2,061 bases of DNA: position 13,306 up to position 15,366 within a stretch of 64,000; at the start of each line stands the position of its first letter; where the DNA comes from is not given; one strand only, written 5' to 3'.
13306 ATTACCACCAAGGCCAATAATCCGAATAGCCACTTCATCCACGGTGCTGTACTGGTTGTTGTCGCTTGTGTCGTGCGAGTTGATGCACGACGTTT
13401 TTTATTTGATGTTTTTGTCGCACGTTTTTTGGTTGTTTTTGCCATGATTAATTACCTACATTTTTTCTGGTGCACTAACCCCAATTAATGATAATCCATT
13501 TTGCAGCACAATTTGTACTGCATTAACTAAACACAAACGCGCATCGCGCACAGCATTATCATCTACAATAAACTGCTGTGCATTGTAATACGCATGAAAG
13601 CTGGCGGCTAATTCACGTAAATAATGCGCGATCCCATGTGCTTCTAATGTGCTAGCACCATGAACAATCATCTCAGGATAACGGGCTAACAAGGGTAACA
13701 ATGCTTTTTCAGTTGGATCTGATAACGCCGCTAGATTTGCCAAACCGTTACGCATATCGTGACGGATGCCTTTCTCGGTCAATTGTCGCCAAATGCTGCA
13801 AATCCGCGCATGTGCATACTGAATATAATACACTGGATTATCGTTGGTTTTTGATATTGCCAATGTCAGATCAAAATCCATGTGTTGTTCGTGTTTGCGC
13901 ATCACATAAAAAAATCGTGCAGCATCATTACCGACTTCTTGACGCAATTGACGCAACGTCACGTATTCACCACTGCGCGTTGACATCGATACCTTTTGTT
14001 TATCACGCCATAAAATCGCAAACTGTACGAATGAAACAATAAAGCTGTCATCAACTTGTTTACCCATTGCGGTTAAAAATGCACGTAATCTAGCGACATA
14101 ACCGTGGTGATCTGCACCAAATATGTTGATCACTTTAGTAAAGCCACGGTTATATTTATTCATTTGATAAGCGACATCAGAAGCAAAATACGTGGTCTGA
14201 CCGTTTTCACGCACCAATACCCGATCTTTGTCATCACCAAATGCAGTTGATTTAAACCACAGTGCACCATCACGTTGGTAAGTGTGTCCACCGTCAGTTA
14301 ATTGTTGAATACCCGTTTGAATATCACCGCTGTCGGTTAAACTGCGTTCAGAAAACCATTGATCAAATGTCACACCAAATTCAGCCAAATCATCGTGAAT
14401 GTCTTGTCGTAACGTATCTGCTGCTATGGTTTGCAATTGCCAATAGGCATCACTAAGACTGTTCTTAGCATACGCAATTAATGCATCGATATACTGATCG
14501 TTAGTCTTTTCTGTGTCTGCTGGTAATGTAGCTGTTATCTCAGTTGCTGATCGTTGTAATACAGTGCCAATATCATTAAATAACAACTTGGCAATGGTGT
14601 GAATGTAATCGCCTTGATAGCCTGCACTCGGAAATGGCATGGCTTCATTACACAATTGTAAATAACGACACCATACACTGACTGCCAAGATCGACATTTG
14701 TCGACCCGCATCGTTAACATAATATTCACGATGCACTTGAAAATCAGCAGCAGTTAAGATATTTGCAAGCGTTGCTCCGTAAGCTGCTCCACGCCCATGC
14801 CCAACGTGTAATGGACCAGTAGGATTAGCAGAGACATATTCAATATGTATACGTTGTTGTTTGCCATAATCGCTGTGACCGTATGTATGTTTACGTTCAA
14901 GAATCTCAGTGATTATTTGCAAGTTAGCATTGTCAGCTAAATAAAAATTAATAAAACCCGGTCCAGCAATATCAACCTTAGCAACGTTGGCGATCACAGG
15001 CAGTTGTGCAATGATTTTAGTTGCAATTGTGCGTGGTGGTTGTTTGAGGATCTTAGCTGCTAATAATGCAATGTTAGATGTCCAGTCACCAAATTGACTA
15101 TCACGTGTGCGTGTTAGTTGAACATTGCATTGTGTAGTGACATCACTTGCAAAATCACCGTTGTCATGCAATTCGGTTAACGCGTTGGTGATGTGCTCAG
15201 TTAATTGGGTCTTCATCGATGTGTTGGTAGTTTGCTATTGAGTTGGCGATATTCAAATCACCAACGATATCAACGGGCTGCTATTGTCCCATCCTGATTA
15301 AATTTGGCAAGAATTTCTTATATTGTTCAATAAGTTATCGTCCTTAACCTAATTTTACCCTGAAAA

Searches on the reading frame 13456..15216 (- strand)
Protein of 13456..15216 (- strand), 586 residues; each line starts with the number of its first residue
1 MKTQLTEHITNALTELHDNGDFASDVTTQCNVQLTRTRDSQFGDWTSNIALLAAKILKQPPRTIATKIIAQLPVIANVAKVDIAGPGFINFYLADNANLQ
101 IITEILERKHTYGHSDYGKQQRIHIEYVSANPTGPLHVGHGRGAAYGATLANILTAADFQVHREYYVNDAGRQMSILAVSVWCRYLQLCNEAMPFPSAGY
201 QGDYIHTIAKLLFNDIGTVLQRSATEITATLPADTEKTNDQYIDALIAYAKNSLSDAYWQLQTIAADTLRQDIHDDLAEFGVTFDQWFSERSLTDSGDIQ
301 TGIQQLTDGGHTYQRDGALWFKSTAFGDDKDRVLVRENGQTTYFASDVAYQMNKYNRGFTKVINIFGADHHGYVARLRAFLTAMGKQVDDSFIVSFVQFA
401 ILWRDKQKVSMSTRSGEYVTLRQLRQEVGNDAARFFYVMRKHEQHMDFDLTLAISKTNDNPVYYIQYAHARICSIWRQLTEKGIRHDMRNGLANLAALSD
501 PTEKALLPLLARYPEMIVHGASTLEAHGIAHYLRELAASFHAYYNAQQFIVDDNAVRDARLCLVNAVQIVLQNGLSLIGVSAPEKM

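Call 58: search_protein_families(library=pfam, proteins=[window:13456-15216:-], max_evalue=0.001)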
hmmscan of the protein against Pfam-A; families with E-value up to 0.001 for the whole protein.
window:13456-15216:- (586 aa): 3 families
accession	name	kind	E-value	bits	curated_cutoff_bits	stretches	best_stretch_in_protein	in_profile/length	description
PF05746.21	DALR_1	-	1.3e-32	112.7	22.3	1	465-586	1-117/117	DALR anticodon binding domain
PF00750.26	tRNA-synt_1d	-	1.5e-22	80.5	23.3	1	102-434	2-304/349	tRNA synthetases class I (R), catalytic domain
PF03485.21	Arg_tRNA_synt_N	-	4.7e-20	72.4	21.5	1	4-93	2-85/85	Arginyl tRNA synthetase N terminal domain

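Call 59: find_homologous_proteins(query=window:13456-15216:-, max_evalue=1e-100)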
Query window:13456-15216:- (586 aa): 8000 proteins with E <= 1e-100 among 8000 candidates; the best 120 are listed.
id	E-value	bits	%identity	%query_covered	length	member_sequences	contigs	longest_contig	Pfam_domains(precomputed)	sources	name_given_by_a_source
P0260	0.0e+0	1338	100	100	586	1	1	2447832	PF05746.22,PF00750.26,PF03485.22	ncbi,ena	-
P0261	0.0e+0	1170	100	88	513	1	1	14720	PF05746.22,PF00750.26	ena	-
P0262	1.6e-288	976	73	100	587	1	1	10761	PF05746.22,PF00750.26,PF03485.22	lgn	-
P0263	9.1e-287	971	72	100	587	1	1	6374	PF05746.22,PF00750.26,PF03485.22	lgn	-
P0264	1.2e-271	921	69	100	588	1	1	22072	PF05746.22,PF00750.26,PF03485.22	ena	-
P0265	7.8e-255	865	65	100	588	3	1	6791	PF05746.22,PF00750.26,PF03485.22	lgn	-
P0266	3.7e-214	731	57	100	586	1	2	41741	PF09334.18,PF05746.22,PF00750.26,PF03485.22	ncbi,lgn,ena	-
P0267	9.1e-214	730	57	100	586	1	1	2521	PF05746.22,PF00750.26,PF03485.22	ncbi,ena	-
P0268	1.2e-213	729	57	100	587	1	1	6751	PF05746.22,PF00750.26,PF03485.22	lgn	-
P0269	1.4e-213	729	56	100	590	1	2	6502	PF05746.22,PF00750.26,PF03485.22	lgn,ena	-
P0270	2.1e-213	728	57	100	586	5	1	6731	PF05746.22,PF00750.26,PF03485.22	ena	-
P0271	2.2e-213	728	57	100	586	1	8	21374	PF05746.22,PF00750.26,PF03485.22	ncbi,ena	-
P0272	2.6e-213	728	56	100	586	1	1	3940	PF05746.22,PF00750.26,PF03485.22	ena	-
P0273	3.0e-213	728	57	100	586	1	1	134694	PF05746.22,PF00750.26,PF03485.22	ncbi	-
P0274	5.4e-213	727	57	100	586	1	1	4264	PF05746.22,PF00750.26,PF03485.22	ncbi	-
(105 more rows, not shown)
